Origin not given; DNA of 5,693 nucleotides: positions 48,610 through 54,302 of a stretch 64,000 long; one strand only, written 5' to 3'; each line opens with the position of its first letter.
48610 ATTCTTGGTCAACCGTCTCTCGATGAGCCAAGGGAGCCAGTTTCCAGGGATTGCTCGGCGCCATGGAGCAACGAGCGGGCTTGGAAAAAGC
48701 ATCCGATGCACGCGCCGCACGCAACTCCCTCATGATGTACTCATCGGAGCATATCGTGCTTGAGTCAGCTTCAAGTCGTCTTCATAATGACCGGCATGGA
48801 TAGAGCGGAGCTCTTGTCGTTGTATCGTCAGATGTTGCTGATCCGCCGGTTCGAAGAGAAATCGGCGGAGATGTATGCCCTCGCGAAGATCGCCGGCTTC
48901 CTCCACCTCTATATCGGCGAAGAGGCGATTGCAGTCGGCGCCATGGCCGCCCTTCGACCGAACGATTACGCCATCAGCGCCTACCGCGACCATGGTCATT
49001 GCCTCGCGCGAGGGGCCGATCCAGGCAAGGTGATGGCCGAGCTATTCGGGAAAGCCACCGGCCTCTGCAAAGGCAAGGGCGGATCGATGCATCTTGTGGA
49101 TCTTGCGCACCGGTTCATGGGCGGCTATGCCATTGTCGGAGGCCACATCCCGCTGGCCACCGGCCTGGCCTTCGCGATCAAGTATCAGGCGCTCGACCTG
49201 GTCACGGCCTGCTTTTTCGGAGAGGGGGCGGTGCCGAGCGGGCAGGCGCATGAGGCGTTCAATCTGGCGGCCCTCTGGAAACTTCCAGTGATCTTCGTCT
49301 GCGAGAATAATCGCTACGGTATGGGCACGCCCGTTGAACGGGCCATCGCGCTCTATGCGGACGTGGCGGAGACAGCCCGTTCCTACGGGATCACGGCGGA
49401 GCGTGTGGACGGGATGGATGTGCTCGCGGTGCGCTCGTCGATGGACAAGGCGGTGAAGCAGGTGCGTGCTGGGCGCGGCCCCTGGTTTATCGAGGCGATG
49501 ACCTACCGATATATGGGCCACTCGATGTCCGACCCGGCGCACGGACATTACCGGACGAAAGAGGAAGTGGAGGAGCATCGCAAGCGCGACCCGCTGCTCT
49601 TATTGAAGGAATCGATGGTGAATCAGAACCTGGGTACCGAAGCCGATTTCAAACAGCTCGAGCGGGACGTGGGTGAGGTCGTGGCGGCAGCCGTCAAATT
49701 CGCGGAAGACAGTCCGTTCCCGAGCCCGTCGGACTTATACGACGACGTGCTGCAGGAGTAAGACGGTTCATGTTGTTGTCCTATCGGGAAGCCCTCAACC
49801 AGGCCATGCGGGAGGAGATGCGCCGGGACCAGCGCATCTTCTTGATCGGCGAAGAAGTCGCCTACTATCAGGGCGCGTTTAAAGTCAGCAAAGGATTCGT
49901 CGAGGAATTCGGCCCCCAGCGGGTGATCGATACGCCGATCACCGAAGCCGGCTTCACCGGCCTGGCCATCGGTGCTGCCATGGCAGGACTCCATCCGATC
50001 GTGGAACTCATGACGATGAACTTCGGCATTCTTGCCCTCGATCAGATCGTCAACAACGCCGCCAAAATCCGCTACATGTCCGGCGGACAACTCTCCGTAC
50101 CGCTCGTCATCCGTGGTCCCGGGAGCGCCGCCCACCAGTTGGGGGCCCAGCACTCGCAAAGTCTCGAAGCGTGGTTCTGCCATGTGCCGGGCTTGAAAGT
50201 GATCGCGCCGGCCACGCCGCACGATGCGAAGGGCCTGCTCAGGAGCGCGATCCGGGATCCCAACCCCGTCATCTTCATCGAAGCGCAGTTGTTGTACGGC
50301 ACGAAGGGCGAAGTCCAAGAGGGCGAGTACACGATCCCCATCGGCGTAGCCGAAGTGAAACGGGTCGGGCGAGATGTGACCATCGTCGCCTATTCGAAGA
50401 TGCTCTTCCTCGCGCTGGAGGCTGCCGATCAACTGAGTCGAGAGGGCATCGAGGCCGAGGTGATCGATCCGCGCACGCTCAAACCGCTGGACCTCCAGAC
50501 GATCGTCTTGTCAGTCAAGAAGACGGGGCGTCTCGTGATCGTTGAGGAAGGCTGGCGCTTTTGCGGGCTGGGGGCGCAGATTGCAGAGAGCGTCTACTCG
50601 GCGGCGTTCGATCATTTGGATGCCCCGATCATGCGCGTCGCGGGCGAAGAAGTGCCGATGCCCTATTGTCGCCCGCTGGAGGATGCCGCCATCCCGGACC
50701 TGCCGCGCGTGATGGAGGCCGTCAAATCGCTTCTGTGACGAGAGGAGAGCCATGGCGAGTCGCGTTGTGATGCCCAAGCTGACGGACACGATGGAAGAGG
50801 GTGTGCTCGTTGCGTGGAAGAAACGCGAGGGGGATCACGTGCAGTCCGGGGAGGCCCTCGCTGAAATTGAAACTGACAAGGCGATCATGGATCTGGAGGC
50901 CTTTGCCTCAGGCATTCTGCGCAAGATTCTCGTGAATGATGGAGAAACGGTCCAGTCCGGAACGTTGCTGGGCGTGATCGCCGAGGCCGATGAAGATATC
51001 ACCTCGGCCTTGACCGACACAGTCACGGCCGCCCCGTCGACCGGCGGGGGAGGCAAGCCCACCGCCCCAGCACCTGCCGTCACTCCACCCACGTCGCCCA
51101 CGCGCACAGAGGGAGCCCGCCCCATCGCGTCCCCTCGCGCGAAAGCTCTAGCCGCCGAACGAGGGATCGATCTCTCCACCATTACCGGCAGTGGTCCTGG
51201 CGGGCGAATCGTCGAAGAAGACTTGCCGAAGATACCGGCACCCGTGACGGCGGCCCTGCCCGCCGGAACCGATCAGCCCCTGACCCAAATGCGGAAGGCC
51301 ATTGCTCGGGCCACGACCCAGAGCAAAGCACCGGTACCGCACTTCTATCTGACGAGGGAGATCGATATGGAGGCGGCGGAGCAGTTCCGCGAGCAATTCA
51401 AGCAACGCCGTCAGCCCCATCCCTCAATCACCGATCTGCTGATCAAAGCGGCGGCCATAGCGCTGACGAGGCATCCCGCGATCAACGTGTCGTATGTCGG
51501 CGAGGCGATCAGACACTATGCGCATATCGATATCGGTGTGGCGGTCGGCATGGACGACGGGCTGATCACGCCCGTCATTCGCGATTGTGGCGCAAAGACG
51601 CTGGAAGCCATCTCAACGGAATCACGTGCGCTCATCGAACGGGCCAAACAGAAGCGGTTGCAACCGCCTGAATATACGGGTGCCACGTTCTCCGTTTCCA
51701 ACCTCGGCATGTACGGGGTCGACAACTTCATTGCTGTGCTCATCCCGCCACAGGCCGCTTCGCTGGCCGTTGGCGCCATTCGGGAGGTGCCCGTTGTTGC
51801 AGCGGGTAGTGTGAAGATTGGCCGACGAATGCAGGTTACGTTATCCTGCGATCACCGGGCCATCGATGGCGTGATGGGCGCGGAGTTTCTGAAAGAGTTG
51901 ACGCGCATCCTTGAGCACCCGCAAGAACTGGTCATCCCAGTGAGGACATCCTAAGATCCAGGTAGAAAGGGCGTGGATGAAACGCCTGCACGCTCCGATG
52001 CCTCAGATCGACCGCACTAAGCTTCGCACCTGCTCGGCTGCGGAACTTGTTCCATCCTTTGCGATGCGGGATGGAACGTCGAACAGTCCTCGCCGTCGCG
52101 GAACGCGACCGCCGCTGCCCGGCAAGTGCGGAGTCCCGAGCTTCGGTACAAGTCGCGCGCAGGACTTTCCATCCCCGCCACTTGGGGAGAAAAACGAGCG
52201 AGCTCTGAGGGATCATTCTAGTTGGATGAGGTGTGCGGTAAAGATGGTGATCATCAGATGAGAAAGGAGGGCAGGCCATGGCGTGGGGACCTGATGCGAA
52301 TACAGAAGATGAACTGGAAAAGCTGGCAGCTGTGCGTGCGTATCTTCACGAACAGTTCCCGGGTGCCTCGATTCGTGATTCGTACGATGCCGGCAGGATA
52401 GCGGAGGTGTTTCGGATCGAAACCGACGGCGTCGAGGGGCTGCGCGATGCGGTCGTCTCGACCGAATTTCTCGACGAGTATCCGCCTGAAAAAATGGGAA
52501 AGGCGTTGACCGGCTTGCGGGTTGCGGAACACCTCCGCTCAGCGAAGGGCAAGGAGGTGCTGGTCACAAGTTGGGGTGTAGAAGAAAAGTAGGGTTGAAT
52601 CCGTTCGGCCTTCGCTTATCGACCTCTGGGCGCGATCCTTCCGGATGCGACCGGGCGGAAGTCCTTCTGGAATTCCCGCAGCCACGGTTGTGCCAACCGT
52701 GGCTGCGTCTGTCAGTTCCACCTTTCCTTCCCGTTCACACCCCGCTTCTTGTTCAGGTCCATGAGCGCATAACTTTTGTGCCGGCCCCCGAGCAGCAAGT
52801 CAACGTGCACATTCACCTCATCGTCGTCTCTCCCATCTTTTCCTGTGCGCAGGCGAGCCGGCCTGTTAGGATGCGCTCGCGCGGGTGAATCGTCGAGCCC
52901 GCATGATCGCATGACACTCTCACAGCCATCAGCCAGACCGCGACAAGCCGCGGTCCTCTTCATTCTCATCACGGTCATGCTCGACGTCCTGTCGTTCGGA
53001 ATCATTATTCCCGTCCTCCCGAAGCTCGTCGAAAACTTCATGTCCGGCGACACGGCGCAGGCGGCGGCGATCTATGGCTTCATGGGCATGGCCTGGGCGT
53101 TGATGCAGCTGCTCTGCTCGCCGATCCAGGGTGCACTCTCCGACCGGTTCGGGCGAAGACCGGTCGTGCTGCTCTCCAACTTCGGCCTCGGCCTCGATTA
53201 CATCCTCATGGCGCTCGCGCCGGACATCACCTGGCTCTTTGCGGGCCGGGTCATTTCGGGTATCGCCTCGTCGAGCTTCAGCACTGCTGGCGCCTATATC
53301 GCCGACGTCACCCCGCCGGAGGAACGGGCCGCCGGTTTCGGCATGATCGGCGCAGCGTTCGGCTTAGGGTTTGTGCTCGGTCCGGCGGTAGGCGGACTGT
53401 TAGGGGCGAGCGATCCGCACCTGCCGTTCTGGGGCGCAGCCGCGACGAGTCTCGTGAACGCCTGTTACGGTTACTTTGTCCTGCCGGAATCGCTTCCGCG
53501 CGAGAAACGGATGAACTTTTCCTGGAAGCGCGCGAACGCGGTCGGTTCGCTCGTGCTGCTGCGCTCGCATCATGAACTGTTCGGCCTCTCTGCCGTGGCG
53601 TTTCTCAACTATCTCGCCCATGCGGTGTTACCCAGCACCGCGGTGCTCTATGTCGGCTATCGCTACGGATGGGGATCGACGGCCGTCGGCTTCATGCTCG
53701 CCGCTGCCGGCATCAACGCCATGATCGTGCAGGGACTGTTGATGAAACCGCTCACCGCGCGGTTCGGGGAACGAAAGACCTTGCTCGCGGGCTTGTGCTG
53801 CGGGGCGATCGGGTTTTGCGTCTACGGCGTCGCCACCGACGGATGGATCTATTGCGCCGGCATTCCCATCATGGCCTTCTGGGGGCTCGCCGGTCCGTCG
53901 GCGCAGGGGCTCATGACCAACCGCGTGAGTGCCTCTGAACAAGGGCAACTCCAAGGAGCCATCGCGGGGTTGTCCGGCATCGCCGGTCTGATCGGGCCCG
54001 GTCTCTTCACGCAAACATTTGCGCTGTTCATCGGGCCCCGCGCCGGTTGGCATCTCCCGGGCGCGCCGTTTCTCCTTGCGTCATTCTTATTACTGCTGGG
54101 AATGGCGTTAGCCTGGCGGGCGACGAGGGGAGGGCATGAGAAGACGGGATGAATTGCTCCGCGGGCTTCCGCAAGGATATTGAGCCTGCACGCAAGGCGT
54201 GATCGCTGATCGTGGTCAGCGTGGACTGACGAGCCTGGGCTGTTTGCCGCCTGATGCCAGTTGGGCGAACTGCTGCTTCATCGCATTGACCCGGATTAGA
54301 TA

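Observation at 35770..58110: Family of non-coding elements: unrelated structured modules sharing one 23-nt 3' tail (candidate SINE-like or rolling-circle non-autonomous elements)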

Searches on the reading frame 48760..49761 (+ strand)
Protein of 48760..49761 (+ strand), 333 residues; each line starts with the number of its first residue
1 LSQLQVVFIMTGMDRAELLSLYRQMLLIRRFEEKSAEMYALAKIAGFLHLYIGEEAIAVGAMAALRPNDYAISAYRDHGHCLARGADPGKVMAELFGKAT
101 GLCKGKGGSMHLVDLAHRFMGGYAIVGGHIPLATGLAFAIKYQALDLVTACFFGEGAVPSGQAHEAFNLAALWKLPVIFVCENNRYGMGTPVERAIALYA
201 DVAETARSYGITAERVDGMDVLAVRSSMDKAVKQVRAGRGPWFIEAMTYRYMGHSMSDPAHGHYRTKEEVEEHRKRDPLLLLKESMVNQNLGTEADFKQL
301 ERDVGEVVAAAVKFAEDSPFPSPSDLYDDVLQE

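Call 54: search_protein_families(library=pfam, proteins=[window:48760-49761:+])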
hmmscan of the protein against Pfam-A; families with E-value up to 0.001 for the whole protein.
window:48760-49761:+ (333 aa): 4 families
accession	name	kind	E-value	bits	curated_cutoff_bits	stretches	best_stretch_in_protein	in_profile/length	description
PF00676.26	E1_dh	-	1.8e-86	290.3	22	1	24-323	2-299/300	Dehydrogenase E1 component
PF13292.11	DXP_synthase_N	-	1.1e-05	25.3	21.2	1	129-264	116-250/274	1-deoxy-D-xylulose-5-phosphate synthase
PF02775.26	TPP_enzyme_C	-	5.5e-05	23.4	21.9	1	120-245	24-150/151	Thiamine pyrophosphate enzyme, C-terminal TPP binding domain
PF00456.26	Transketolase_N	-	0.00062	19.3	22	1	143-276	141-274/334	Transketolase, thiamine diphosphate binding domain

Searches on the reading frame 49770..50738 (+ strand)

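Call 54: search_protein_families(library=pfam, proteins=[window:49770-50738:+])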
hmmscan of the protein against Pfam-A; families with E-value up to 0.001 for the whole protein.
window:49770-50738:+ (322 aa): 2 families
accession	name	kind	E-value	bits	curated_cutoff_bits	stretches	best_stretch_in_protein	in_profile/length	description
PF02779.29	Transket_pyr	-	2.2e-44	151.6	27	1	3-176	3-172/174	Transketolase, pyrimidine binding domain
PF02780.25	Transketolase_C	-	1.8e-41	141.4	25.9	1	192-313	1-123/124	Transketolase, C-terminal domain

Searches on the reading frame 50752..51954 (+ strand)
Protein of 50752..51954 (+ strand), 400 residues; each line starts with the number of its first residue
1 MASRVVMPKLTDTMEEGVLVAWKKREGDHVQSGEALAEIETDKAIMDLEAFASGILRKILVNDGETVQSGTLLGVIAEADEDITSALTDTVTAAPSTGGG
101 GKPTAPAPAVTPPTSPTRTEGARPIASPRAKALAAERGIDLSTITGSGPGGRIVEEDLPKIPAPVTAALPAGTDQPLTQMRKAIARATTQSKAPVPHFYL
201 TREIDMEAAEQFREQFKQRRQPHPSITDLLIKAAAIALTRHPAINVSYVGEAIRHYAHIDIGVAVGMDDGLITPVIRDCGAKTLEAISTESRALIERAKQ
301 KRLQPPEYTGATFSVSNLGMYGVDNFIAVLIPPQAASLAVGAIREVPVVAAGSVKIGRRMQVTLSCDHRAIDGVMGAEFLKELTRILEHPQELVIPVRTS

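Call 54: search_protein_families(library=pfam, proteins=[window:50752-51954:+])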
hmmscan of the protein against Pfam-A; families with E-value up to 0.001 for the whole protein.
window:50752-51954:+ (400 aa): 4 families
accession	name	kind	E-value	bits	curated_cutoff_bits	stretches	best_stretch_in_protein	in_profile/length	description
PF00198.28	2-oxoacid_dh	-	6.8e-76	255.2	23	1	173-394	5-231/232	2-oxoacid dehydrogenases acyltransferase (catalytic domain)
PF00364.28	Biotin_lipoyl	-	2e-19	69.6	22.1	1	5-76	3-73/73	Biotin-requiring enzyme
PF02817.22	E3_binding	-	6.4e-15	55.5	23.7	1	124-157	1-34/36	e3 binding domain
PF13533.13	Biotin_lipoyl_2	-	5.6e-05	23.3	29.8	0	17-40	9-32/32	Biotin-lipoyl like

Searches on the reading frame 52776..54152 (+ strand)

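Call 54: search_protein_families(library=pfam, proteins=[window:52776-54152:+])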
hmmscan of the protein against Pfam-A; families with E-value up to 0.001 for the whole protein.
window:52776-54152:+ (458 aa): 2 families
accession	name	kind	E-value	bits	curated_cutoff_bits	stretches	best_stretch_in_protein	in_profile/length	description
PF07690.21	MFS_1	-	3.2e-53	181.3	33.4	2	64-408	2-347/347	Major Facilitator Superfamily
PF12832.13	MFS_1_like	-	6.9e-12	45.5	25.2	2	59-209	214-361/373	MFS_1 like family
